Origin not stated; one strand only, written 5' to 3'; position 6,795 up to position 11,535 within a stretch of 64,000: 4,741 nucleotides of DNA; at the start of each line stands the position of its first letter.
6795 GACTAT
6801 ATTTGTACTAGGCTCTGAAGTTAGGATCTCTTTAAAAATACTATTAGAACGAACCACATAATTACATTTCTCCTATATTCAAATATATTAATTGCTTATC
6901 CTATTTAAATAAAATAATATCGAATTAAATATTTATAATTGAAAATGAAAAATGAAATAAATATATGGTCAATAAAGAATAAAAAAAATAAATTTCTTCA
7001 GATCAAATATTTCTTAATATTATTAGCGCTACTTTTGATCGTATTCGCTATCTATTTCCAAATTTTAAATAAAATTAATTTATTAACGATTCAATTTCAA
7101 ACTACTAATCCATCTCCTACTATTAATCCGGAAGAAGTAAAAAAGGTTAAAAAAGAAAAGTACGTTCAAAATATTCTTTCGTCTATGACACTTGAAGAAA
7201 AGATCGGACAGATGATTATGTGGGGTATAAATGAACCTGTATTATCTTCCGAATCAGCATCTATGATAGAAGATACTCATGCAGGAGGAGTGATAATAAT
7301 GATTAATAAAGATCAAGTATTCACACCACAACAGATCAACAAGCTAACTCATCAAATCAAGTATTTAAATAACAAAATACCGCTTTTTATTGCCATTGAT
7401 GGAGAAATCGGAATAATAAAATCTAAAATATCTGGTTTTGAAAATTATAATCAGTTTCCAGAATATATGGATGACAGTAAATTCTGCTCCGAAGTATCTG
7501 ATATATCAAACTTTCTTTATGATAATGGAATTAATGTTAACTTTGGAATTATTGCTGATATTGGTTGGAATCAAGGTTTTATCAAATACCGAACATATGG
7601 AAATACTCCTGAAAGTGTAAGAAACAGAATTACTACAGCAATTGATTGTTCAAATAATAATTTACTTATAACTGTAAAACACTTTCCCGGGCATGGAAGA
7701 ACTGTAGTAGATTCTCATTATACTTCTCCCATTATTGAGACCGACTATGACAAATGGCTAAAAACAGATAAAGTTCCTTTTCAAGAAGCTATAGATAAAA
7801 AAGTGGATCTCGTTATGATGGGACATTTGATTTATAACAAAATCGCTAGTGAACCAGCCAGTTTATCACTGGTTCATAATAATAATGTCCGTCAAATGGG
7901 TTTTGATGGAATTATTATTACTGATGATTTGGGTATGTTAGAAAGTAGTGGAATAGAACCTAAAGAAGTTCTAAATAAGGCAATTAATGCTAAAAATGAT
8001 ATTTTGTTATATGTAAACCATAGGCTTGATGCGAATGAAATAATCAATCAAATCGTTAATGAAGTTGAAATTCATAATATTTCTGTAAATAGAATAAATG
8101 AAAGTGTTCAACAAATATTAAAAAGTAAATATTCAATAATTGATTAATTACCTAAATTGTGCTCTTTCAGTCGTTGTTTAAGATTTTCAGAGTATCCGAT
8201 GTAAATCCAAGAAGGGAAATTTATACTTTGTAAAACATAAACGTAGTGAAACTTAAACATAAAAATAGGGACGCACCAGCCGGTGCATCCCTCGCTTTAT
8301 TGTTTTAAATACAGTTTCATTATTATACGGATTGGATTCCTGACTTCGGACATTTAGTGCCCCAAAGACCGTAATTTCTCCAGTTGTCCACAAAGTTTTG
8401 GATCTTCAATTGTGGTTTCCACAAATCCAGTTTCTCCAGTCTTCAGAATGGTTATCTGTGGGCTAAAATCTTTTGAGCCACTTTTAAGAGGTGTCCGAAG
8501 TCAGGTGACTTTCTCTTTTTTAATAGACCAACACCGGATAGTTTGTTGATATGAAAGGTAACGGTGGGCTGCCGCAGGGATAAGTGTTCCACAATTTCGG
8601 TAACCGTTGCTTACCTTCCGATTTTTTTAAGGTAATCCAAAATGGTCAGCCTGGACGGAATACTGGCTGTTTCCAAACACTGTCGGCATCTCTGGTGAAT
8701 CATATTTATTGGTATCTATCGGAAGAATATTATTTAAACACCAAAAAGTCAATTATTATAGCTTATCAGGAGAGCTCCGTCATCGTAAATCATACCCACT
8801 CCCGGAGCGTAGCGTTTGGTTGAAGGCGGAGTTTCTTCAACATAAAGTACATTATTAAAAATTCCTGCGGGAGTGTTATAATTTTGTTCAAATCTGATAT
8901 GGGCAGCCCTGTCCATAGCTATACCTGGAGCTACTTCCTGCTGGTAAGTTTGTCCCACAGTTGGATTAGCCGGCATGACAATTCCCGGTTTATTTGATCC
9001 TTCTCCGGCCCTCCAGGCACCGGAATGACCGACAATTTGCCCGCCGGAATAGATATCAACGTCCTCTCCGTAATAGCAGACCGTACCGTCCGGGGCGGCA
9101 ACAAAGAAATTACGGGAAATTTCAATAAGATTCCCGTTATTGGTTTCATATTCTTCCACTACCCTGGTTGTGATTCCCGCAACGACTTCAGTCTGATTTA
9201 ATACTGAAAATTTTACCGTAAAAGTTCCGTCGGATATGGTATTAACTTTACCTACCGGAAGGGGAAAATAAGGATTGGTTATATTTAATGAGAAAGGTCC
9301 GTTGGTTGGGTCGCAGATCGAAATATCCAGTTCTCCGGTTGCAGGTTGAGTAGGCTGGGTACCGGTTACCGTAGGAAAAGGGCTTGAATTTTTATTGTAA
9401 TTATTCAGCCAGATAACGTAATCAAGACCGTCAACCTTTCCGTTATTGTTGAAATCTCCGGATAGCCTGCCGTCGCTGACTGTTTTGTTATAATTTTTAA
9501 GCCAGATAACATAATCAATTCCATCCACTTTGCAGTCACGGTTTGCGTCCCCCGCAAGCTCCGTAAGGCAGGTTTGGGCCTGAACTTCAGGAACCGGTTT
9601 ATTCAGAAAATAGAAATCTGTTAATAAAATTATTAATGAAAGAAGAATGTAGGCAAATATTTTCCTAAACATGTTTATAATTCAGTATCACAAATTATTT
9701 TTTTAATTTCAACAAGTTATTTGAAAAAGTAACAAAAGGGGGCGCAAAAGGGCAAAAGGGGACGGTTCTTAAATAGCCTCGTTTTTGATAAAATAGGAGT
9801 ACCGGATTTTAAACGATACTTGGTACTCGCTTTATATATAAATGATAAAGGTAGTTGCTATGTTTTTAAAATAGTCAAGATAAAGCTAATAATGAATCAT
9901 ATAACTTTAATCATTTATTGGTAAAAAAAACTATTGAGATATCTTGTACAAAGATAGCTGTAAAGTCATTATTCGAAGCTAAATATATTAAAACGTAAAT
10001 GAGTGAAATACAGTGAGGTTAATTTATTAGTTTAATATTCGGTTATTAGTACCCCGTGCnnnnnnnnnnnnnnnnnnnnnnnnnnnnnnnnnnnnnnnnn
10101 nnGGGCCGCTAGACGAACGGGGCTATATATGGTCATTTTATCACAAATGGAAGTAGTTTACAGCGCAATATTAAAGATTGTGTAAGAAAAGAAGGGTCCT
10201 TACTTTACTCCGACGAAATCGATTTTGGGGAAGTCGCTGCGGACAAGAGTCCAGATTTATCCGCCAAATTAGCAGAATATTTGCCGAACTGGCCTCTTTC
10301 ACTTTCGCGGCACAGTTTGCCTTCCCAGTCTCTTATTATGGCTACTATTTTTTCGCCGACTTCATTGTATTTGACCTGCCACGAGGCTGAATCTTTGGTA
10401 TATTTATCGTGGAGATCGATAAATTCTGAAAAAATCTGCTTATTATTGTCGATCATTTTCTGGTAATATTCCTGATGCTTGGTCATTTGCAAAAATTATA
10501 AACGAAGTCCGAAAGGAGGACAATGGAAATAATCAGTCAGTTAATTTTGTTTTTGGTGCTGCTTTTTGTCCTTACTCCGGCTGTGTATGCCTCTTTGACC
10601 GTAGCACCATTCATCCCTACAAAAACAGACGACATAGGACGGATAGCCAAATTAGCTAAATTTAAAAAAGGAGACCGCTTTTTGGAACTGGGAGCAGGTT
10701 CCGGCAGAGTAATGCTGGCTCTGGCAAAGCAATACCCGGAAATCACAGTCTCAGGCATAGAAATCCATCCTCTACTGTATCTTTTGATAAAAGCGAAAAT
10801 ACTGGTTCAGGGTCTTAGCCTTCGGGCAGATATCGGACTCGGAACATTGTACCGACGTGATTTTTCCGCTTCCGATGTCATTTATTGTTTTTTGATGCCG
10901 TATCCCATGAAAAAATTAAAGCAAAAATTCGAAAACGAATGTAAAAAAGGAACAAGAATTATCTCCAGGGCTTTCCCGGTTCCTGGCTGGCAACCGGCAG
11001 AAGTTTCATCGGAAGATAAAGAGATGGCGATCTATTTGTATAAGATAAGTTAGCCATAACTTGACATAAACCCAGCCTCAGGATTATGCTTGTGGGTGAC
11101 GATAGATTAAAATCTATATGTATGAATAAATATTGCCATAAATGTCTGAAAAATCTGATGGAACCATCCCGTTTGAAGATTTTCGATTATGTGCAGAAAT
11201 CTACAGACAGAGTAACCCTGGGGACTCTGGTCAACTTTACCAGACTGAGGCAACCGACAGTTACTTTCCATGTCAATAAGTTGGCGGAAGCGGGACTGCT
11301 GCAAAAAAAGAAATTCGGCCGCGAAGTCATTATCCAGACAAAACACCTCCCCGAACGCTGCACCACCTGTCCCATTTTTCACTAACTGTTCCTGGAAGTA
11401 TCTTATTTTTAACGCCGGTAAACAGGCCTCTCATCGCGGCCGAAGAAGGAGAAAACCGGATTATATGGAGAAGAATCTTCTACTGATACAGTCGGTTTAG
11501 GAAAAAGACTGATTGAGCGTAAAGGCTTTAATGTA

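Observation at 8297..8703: MITE-like 168-bp element with perfect 14-bp terminal inverted repeats inserted in a decaying paralog of the ArsR-family regulator gene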

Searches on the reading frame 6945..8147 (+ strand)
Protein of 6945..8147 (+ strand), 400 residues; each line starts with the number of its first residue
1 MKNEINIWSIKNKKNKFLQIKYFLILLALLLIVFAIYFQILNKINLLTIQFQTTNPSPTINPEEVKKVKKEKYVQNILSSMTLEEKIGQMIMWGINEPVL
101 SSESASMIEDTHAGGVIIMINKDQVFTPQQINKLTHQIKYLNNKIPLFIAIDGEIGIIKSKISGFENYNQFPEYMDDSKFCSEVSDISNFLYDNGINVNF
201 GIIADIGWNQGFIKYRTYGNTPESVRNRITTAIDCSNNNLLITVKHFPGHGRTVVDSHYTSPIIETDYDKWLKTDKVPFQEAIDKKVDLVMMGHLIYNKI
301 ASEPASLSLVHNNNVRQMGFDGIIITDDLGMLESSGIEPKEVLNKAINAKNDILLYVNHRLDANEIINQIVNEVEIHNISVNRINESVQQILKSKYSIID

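Call 14: find_encoding_contigs(protein=window:6945-8147:+, flank=4000, max_places=10)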
Protein window:6945-8147:+ (400 aa): 6 contigs read that carry it; 3 places shown.
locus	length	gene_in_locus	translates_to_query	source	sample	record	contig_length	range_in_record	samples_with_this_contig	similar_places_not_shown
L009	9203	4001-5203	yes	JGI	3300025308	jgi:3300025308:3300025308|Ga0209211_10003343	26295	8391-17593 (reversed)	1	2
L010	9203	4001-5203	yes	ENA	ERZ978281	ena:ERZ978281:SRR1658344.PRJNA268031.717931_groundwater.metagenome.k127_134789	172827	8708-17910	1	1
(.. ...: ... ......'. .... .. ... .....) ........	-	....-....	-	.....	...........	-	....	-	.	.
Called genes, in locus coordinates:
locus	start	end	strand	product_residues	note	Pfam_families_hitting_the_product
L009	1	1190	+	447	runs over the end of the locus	PF13231:PMT_2 (weak)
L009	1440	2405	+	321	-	-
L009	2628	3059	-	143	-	PF07366:SnoaL, PF12680:SnoaL_2, PF13474:SnoaL_3 (faint)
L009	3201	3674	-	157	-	-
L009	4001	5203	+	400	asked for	PF00933:Glyco_hydro_3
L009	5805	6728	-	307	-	PF00404:Dockerin_1 (faint)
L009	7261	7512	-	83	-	-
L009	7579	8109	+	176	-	PF02390:Methyltransf_4 (weak)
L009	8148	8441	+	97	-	PF12840:HTH_20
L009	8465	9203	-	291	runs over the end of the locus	PF13385:Laminin_G_3, PF02210:Laminin_G_2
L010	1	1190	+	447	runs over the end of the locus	PF13231:PMT_2 (weak)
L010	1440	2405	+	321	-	-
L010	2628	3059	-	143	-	PF07366:SnoaL, PF12680:SnoaL_2, PF13474:SnoaL_3 (faint)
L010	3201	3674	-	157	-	-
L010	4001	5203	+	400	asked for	PF00933:Glyco_hydro_3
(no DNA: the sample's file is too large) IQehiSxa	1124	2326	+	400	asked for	PF00933:Glyco_hydro_3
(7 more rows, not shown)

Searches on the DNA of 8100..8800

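Call 31: search_rna_families(source=window, start=8100, end=8800, threshold=evalue, max_evalue=10)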
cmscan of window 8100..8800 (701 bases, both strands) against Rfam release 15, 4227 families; matches with E-value up to 10: 8.
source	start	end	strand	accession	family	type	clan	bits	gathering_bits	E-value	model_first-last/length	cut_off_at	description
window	8180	8300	+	RF04182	GibS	Gene; sRNA;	-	26.7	115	0.17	1-142/142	no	GibS sRNA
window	8170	8254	+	RF00568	SNORA26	Gene; snRNA; snoRNA; HACA-box;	CL00032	20.8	40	0.35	1-122/122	no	Small nucleolar RNA SNORA26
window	8263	8375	-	RF04184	BTnc060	Gene; sRNA;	-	18.2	228.9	2.7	1-213/213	no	Bacteroides sRNA BTnc060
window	8575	8629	+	RF00335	snoZ13_snr52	Gene; snRNA; snoRNA; CD-box;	-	17.6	47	3.1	1-101/101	no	Small nucleolar RNA Z13/snr52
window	8266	8339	-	RF04339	Plastid-psbJ-3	Cis-reg;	CL00152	17.1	61.7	3.4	1-125/125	no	Plastid-psbJ-3 3UTR RNA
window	8182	8325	-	RF01457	rli22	Gene; sRNA;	CL00114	17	80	5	1-111/111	no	Listeria sRNA rli22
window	8436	8495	+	RF00047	mir-2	Gene; miRNA;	-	14.6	45.5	9.9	1-72/72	no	mir-2 microRNA precursor family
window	8136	8322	+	RF02546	LSU_trypano_mito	Gene; rRNA;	CL00112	11.1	60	8.3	86-561/561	no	Trypanosomatid mitochondrial large subunit ribosomal RNA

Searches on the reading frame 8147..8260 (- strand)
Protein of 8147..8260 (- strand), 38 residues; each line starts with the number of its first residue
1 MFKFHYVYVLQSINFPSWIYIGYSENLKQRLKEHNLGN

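Call 22: search_protein_families(library=pfam, proteins=[window:8147-8260:-], max_evalue=1)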
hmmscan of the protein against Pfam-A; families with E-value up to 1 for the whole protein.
seq(38 aa): 3 families
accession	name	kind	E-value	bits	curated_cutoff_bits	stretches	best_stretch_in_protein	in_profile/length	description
PF01541.30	GIY-YIG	-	4e-07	30.7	22.6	1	5-37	2-33/78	GIY-YIG catalytic domain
PF10544.15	T5orf172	-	0.00014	22.7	20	1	6-35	2-32/101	T5orf172 domain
PF20815.3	GIY_YIG_2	-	0.046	14.1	22.4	1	17-37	32-54/153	GIY-YIG catalytic domain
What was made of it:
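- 8144..8260 (-): Truncated GIY-YIG nuclease gene (38 codons). Its stop overlaps the stop of the convergent GH3 gene. It forms part of the decayed junction region. Pfam PF01541 scores 30.7 bits and covers profile positions 2-33 of 78 (call 22).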

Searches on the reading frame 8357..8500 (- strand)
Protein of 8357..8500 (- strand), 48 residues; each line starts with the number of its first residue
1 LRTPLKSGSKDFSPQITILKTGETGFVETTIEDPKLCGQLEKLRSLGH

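Call 22: search_protein_families(library=pfam, proteins=[window:8357-8500:-], max_evalue=1)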
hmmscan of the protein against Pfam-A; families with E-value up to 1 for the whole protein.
seq(48 aa): 0 families

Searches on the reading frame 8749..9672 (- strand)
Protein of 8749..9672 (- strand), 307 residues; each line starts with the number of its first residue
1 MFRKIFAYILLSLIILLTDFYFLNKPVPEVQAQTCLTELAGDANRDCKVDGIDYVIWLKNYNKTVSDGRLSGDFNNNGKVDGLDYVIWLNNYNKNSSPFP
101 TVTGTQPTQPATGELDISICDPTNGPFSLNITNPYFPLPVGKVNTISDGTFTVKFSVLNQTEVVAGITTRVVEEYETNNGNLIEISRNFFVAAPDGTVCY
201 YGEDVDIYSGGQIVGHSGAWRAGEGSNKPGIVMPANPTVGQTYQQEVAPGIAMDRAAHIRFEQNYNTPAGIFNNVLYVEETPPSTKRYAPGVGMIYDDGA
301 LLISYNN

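Call 13: find_encoding_contigs(protein=window:8749-9672:-, flank=4000, max_places=10)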
Protein window:8749-9672:- (307 aa): 5 contigs read that carry it; 2 places shown.
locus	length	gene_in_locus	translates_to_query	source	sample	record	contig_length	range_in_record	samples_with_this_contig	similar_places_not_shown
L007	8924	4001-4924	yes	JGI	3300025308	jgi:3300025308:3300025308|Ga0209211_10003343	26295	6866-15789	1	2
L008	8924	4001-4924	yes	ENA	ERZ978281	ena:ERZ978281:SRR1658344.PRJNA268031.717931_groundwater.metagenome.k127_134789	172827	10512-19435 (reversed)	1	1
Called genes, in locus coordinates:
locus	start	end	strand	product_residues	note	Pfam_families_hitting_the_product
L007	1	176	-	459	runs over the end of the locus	PF02878:PGM_PMM_I, PF02879:PGM_PMM_II, PF02880:PGM_PMM_III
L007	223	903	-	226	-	PF21694:DNA_pol3_delta_C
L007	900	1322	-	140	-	PF18894:PhageMetallopep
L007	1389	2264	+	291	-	PF13385:Laminin_G_3, PF02210:Laminin_G_2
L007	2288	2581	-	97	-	PF12840:HTH_20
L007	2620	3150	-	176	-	PF02390:Methyltransf_4 (weak)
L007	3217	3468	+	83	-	-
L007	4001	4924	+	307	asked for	PF00404:Dockerin_1 (faint)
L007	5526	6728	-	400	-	PF00933:Glyco_hydro_3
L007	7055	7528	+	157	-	-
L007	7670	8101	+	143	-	PF07366:SnoaL, PF12680:SnoaL_2, PF13474:SnoaL_3 (faint)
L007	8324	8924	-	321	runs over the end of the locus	-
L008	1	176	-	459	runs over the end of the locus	PF02878:PGM_PMM_I, PF02879:PGM_PMM_II, PF02880:PGM_PMM_III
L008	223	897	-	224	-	PF21694:DNA_pol3_delta_C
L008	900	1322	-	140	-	PF18894:PhageMetallopep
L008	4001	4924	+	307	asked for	PF00404:Dockerin_1 (faint)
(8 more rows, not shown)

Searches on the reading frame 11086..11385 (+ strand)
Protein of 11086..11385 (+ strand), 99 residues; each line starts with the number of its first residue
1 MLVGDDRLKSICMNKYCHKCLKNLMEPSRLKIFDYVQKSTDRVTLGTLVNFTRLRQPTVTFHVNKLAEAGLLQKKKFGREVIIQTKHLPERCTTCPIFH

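Call 10: find_encoding_contigs(protein=window:11086-11385:+, flank=10000, max_places=6)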
Protein window:11086-11385:+ (99 aa): 9 contigs read that carry it; 6 places shown.
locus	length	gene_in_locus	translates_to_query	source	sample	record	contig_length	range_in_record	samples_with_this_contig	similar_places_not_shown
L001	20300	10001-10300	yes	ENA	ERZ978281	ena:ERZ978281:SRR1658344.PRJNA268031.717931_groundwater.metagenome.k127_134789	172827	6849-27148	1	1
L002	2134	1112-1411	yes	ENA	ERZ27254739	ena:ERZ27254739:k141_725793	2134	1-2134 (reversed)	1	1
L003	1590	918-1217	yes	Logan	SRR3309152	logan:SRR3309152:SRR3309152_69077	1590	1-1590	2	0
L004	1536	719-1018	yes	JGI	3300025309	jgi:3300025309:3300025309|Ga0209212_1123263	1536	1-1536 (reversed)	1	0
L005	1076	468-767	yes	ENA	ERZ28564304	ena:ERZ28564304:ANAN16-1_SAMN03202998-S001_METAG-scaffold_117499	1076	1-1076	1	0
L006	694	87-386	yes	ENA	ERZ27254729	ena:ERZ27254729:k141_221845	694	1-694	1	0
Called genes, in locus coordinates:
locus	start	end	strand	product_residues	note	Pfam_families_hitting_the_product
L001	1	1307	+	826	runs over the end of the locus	PF09586:YfhO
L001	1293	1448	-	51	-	-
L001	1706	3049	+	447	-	PF13231:PMT_2 (weak)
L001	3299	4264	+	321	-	-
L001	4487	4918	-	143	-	PF07366:SnoaL, PF12680:SnoaL_2, PF13474:SnoaL_3 (faint)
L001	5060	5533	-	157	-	-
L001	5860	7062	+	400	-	PF00933:Glyco_hydro_3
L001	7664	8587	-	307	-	PF00404:Dockerin_1 (faint)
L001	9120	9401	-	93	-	-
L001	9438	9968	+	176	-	PF02390:Methyltransf_4 (weak)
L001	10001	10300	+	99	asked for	PF12840:HTH_20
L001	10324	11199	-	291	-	PF13385:Laminin_G_3, PF02210:Laminin_G_2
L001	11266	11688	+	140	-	PF18894:PhageMetallopep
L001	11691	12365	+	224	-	PF21694:DNA_pol3_delta_C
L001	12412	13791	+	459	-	PF02878:PGM_PMM_I, PF02879:PGM_PMM_II, PF02880:PGM_PMM_III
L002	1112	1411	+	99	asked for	PF12840:HTH_20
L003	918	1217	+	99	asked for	PF12840:HTH_20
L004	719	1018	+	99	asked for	PF12840:HTH_20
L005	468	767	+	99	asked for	PF12840:HTH_20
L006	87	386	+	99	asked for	PF12840:HTH_20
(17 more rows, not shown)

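Call 22: search_protein_families(library=pfam, proteins=[window:11086-11382:+], max_evalue=1)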
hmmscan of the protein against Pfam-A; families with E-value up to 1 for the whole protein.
seq(99 aa): 10 families
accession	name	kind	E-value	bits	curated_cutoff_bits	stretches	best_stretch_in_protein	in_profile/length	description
PF12840.13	HTH_20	-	2.3e-08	34.3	27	1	24-72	1-48/51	Helix-turn-helix domain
PF12802.13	MarR_2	-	0.0014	19.2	27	1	30-75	8-53/61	MarR family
PF01022.26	HTH_5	-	0.0016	18.7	22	1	27-74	2-47/47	Bacterial regulatory protein, arsR family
PF01047.28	MarR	-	0.011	16.1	24.6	1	42-76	17-51/59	MarR family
PF13412.12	HTH_24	-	0.012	15.6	21.9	1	26-72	2-47/48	Winged helix-turn-helix DNA-binding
PF21248.3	SoFic-like_C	-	0.036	14.7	27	1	49-82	37-70/76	Protein adenylyltransferase SoFic-like, C-terminal domain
PF01325.25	Fe_dep_repress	-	0.1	13.3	26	1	39-76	19-56/60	Iron dependent repressor, N-terminal DNA binding domain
PF00941.27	FAD_binding_5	-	0.1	12.9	27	1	21-69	44-92/170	FAD binding domain in molybdopterin dehydrogenase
PF24034.1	DUF7343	-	0.12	12.7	27.6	1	55-84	31-60/62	Domain of unknown function (DUF7343)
PF07848.18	PaaX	-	0.14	12.8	24.8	1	33-81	10-62/70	PaaX-like protein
